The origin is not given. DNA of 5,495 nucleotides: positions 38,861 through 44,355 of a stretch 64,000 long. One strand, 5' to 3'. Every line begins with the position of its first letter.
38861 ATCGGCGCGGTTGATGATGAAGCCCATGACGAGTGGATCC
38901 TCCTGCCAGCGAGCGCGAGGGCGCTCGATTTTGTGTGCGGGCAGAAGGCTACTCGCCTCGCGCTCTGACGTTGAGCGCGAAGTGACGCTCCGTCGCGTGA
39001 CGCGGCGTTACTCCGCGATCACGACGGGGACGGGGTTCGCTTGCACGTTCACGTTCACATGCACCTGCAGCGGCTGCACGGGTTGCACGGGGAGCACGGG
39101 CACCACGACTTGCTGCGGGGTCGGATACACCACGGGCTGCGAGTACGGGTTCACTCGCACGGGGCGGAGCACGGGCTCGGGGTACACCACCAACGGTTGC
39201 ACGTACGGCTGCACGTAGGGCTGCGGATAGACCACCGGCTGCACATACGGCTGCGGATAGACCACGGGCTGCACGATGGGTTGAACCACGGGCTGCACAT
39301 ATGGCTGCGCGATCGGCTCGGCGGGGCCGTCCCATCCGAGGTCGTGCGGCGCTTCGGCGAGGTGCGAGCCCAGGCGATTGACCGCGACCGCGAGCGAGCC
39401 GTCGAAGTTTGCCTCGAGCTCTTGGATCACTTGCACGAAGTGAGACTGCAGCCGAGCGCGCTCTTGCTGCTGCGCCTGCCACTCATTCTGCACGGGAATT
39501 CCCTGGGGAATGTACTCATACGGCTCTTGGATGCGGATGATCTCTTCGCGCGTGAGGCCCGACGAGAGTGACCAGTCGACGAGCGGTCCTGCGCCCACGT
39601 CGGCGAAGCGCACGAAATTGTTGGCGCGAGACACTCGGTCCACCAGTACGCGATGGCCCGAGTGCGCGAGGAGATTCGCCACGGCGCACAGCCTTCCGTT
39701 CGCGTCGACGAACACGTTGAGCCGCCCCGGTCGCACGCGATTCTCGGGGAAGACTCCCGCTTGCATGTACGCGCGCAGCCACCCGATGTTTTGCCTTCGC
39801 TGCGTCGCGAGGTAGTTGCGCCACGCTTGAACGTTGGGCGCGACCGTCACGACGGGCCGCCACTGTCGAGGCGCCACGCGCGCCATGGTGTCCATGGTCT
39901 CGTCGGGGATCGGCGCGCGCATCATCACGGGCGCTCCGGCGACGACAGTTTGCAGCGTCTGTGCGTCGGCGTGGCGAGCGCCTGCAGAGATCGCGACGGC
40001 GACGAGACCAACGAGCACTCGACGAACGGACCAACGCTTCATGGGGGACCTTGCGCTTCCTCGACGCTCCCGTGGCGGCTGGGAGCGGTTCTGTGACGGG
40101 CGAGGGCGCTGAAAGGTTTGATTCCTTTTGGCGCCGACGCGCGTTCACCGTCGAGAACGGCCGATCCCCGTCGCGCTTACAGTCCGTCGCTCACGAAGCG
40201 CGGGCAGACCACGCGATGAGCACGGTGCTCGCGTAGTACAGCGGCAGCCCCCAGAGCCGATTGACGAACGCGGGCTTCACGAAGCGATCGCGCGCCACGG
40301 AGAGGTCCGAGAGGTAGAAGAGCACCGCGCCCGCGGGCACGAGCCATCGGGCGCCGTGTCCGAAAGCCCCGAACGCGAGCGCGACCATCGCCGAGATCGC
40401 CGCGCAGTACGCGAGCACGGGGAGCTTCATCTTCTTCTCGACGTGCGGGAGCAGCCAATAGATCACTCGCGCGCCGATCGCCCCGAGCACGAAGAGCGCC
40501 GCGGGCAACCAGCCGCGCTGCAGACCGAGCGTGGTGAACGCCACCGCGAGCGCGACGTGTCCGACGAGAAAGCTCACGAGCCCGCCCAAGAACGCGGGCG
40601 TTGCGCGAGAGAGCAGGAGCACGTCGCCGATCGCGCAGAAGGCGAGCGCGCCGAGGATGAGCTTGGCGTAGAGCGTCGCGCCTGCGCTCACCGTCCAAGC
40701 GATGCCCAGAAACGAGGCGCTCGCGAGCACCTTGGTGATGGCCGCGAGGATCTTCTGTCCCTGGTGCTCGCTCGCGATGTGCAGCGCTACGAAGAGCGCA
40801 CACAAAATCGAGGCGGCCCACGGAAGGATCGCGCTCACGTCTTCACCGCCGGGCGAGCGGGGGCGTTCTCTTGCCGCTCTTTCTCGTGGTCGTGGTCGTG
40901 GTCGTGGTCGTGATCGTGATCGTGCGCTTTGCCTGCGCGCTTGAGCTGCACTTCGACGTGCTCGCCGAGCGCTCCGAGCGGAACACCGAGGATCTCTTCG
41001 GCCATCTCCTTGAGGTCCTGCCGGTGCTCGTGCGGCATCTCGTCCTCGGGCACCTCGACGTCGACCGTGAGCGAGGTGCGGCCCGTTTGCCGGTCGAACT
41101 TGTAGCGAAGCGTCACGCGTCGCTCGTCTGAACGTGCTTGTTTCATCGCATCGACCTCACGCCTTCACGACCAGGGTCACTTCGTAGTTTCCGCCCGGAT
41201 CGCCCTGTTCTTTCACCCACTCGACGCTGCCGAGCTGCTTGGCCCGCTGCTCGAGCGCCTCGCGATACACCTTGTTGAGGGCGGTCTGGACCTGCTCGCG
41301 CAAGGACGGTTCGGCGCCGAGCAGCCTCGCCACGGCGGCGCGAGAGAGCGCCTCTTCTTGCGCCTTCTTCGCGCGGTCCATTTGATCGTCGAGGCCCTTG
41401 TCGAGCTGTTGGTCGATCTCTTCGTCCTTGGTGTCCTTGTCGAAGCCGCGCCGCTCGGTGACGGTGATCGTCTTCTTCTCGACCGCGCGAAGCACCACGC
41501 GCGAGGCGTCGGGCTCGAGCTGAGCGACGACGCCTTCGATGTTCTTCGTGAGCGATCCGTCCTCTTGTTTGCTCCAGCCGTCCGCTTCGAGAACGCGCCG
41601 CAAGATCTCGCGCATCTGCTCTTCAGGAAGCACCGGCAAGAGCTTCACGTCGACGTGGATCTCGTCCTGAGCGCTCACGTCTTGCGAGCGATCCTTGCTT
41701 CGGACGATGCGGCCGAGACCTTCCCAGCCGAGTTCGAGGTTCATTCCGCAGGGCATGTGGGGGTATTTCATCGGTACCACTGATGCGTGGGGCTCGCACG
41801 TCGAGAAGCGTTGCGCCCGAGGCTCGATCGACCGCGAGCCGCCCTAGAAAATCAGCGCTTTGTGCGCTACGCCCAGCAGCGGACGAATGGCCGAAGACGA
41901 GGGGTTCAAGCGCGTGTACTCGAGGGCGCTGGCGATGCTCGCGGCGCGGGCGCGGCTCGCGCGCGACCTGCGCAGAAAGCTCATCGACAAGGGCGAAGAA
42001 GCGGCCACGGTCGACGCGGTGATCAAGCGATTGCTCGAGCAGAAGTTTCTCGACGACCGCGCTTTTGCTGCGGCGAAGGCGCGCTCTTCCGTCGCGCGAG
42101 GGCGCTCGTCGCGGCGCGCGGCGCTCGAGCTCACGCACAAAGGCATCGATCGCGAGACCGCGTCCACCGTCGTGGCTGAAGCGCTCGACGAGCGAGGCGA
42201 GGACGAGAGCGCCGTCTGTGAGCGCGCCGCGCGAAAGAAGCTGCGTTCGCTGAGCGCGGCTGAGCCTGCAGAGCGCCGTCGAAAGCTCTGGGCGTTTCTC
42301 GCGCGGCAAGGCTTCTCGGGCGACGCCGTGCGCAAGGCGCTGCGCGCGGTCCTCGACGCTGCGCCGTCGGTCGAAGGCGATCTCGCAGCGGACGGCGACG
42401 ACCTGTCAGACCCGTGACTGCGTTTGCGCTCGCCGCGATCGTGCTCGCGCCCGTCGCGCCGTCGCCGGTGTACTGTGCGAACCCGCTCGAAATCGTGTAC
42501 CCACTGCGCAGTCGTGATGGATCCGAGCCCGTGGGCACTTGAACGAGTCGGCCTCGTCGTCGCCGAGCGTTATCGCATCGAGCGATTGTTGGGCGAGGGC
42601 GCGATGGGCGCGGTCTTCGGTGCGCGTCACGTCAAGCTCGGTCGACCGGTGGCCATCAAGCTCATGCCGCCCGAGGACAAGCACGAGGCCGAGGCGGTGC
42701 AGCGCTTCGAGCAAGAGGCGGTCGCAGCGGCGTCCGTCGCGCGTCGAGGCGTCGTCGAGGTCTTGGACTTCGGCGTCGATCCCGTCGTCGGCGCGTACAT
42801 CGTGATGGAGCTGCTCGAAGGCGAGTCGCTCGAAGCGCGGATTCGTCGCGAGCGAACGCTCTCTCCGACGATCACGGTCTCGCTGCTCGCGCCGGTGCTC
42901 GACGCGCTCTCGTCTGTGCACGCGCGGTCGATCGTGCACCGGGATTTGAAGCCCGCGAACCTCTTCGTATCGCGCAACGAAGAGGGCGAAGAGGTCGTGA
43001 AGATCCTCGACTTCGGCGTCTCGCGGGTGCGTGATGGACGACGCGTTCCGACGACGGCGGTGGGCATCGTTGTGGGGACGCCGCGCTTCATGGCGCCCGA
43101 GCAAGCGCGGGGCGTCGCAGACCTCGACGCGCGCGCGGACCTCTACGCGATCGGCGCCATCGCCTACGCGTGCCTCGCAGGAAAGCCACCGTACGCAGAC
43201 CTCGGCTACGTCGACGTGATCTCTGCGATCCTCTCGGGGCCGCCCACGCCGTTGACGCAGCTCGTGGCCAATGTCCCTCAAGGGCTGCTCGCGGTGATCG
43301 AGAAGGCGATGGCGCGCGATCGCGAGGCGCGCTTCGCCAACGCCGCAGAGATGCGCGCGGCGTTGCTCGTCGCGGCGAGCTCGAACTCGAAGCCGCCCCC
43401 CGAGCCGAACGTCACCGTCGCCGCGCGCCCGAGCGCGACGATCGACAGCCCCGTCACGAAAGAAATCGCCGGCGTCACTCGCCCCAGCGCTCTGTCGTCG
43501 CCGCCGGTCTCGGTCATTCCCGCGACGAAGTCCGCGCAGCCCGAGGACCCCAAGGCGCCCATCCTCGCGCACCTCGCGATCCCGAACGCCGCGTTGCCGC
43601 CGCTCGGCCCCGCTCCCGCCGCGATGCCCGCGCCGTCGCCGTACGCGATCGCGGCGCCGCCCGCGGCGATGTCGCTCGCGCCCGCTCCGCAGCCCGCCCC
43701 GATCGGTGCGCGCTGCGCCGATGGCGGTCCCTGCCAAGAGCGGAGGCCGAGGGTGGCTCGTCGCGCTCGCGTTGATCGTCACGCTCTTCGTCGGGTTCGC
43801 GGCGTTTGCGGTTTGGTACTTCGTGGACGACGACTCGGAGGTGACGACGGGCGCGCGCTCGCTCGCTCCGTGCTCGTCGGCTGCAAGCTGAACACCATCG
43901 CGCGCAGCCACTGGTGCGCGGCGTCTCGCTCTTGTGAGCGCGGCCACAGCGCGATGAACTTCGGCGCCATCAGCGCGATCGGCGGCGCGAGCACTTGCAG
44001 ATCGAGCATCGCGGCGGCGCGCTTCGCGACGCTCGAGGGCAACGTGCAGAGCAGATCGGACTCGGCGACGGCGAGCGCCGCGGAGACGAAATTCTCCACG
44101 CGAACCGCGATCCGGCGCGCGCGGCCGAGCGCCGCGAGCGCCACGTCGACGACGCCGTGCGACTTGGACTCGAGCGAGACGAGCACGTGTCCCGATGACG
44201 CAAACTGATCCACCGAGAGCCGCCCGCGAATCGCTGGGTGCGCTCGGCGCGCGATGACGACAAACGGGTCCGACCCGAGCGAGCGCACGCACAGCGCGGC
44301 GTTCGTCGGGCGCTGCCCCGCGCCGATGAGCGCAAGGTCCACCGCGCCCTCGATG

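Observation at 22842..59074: At least nine conserved genes are split by single-base frame changes: either assembly indel errors or extensive recent pseudogenisation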

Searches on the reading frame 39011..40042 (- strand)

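Call 57: search_protein_families(library=pfam, max_evalue=0.001, proteins=[P0047, P0041, P0056, L162:8482-9435:-])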
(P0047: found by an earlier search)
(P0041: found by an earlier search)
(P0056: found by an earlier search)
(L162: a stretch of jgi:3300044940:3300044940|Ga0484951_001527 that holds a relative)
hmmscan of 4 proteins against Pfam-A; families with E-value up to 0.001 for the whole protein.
P0047 (390 aa): 0 families

P0041 (380 aa): 0 families

P0056 (532 aa): 1 family
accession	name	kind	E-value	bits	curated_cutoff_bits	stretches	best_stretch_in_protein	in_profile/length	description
PF01551.29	Peptidase_M23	-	6.9e-29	100.3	28.7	1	383-479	2-95/96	Peptidase family M23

L162:8482-9435:- (318 aa): 0 families

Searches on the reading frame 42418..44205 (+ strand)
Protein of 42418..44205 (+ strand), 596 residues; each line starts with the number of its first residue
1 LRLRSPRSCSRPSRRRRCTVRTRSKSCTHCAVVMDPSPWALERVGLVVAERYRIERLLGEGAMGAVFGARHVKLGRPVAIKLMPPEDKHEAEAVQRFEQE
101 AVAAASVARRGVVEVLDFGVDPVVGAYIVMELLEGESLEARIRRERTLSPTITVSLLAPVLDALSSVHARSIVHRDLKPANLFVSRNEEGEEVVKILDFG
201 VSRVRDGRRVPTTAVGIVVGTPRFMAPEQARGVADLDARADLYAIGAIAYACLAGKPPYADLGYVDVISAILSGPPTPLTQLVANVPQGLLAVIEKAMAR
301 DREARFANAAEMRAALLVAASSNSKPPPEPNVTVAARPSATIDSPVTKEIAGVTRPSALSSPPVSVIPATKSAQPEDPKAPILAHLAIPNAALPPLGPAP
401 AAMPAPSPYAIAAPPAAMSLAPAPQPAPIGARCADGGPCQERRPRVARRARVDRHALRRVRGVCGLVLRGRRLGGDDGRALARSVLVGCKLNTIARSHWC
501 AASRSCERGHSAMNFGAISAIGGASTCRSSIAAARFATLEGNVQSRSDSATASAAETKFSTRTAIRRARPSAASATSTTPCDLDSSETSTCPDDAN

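Call 8: search_protein_families(library=pfam, max_evalue=0.01, proteins=[window:42418-44205:+])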
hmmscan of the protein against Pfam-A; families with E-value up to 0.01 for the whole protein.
window:42418-44205:+ (596 aa): 5 families
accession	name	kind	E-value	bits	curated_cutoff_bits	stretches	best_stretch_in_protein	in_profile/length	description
PF00069.31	Pkinase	-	2.8e-39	135.5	31.7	1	52-307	1-253/263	Protein kinase domain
PF07714.23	PK_Tyr_Ser-Thr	-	1.2e-22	81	23.1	1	54-305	3-248/258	Protein tyrosine and serine/threonine kinase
PF06293.20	Kdo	-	7.9e-07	29.2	21.3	1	81-206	52-173/207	Lipopolysaccharide kinase (Kdo/WaaP) family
PF03109.22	ABC1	-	0.00011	21.9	22.9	1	127-203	144-215/244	ABC1 atypical kinase-like domain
PF01636.29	APH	-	0.00044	20.5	23.2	0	168-203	166-198/239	Phosphotransferase enzyme family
